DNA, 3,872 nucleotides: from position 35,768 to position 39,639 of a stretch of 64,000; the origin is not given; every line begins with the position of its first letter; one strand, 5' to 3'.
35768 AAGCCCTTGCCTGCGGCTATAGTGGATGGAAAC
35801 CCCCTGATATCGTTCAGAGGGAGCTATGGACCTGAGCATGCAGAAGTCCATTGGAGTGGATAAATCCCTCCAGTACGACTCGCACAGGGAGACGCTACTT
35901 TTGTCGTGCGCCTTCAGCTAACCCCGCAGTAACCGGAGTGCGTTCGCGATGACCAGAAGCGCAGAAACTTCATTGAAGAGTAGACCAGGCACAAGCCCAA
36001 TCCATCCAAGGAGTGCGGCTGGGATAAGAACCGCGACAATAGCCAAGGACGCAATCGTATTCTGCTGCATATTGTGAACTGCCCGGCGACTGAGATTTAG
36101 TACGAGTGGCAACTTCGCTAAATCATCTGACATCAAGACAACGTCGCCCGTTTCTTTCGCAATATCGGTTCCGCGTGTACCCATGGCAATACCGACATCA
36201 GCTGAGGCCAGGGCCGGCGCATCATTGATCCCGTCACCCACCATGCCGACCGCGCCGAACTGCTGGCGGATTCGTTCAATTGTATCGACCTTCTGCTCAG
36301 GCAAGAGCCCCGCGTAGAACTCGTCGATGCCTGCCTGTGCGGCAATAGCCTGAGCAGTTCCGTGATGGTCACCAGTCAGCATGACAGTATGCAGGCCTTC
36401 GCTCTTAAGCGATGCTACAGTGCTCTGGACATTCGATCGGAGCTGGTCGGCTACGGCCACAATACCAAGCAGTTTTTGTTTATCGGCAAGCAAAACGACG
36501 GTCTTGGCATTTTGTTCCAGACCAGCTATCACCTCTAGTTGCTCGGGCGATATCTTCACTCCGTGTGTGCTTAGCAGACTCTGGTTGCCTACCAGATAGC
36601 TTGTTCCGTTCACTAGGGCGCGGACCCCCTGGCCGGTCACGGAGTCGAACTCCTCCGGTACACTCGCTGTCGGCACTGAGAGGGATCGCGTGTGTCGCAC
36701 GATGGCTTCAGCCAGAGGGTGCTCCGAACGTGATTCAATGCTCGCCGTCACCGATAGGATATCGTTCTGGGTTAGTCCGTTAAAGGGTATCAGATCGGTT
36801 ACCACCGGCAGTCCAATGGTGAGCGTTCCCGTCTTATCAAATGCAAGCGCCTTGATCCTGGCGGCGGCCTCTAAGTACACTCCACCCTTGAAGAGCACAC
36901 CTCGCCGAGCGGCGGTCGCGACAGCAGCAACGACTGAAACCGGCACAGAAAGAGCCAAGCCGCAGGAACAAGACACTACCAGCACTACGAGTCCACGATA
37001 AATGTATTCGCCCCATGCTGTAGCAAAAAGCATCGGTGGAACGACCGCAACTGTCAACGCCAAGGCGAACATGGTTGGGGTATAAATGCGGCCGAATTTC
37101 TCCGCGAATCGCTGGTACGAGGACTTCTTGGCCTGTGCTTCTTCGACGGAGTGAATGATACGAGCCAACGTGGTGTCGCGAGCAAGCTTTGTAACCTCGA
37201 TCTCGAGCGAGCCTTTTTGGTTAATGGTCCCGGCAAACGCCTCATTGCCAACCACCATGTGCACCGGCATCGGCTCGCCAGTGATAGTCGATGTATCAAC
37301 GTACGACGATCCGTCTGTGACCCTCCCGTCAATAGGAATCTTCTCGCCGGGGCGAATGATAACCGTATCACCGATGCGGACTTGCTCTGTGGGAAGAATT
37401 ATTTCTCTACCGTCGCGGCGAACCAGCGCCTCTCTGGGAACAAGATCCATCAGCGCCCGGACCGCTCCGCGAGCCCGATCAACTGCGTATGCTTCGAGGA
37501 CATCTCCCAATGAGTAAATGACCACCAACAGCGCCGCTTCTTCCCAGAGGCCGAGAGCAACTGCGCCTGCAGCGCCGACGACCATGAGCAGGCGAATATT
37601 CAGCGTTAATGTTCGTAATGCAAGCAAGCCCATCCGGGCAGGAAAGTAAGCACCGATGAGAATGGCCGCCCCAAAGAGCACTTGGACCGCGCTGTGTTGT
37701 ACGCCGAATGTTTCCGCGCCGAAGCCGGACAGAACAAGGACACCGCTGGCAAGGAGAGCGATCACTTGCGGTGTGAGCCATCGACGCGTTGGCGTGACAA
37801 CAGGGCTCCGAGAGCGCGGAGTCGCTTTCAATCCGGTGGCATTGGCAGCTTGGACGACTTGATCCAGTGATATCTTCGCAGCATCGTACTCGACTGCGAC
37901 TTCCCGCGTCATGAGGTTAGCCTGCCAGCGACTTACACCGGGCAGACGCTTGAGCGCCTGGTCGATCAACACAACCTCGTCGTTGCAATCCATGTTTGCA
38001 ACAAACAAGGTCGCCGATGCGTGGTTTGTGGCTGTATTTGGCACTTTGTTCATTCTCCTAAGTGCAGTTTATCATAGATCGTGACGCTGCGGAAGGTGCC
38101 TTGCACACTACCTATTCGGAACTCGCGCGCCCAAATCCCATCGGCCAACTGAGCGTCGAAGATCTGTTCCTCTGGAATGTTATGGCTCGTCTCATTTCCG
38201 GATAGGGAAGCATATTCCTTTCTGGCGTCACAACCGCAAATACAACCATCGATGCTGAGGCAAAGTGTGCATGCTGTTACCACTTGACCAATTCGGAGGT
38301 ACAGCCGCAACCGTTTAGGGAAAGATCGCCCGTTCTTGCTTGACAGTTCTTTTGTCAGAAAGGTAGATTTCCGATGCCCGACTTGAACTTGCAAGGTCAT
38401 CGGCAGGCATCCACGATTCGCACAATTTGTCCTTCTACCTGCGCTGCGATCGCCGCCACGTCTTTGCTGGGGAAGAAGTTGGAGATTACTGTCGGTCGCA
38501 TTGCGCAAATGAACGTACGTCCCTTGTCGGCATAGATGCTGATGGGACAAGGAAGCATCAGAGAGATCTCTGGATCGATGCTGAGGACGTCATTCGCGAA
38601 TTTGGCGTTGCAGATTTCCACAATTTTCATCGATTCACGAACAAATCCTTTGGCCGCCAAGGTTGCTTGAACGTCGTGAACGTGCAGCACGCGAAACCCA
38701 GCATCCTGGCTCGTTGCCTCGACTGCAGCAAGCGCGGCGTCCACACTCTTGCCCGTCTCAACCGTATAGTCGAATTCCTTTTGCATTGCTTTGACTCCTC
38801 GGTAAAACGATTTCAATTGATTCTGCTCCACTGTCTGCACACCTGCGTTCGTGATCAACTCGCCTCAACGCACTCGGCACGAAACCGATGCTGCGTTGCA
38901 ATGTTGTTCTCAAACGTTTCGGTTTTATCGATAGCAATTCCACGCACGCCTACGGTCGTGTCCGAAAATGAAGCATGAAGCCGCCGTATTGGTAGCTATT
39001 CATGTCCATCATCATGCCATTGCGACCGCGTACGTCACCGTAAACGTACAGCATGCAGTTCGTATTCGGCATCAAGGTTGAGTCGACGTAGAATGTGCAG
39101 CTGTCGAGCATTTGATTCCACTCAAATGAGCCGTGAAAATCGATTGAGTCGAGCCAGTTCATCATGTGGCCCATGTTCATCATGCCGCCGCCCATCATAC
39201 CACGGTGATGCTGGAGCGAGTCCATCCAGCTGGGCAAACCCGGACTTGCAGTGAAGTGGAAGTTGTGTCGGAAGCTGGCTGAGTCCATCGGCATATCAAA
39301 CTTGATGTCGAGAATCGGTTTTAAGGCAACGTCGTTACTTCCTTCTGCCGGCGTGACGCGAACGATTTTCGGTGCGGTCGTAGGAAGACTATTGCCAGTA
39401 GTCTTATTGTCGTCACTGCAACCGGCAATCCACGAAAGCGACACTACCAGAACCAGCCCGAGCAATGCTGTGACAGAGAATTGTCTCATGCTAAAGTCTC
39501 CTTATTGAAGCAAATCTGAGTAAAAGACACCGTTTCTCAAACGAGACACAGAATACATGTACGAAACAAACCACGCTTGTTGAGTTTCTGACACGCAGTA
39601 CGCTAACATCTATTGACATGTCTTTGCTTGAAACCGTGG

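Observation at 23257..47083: Three identical-length (178-bp) direct repeats partition 24 kb into discrete osmo-stress, metal-resistance and defence/mobile modules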

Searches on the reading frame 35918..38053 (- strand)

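Call 14: search_protein_families(library=pfam, proteins=[window:35918-38053:-])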
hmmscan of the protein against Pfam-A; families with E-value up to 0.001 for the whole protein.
window:35918-38053:- (711 aa): 3 families
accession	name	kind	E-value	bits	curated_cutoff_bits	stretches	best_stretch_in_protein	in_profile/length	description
PF00122.25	E1-E2_ATPase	-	9.2e-54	182.1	28.1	1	204-384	2-181/181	E1-E2 ATPase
PF00702.32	Hydrolase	-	6.6e-35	121.7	26.4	1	400-619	1-191/191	haloacid dehalogenase-like hydrolase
PF00403.32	HMA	-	3.4e-08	34.2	24.8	1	15-69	1-55/62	Heavy-metal-associated domain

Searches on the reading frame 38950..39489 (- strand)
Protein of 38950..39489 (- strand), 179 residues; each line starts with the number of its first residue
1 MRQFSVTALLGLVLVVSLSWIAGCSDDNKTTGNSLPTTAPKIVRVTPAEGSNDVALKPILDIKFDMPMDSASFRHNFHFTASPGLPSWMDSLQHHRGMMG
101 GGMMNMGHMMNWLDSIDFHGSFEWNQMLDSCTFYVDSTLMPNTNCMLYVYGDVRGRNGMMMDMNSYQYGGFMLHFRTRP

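Call 14: search_protein_families(library=pfam, proteins=[window:38950-39489:-])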
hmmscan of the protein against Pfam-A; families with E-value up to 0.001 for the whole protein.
window:38950-39489:- (179 aa): 1 family
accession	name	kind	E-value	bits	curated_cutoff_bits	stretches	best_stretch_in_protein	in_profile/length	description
PF13205.12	Big_5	-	3.9e-07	31.2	23.6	1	37-83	2-48/105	Bacterial Ig-like domain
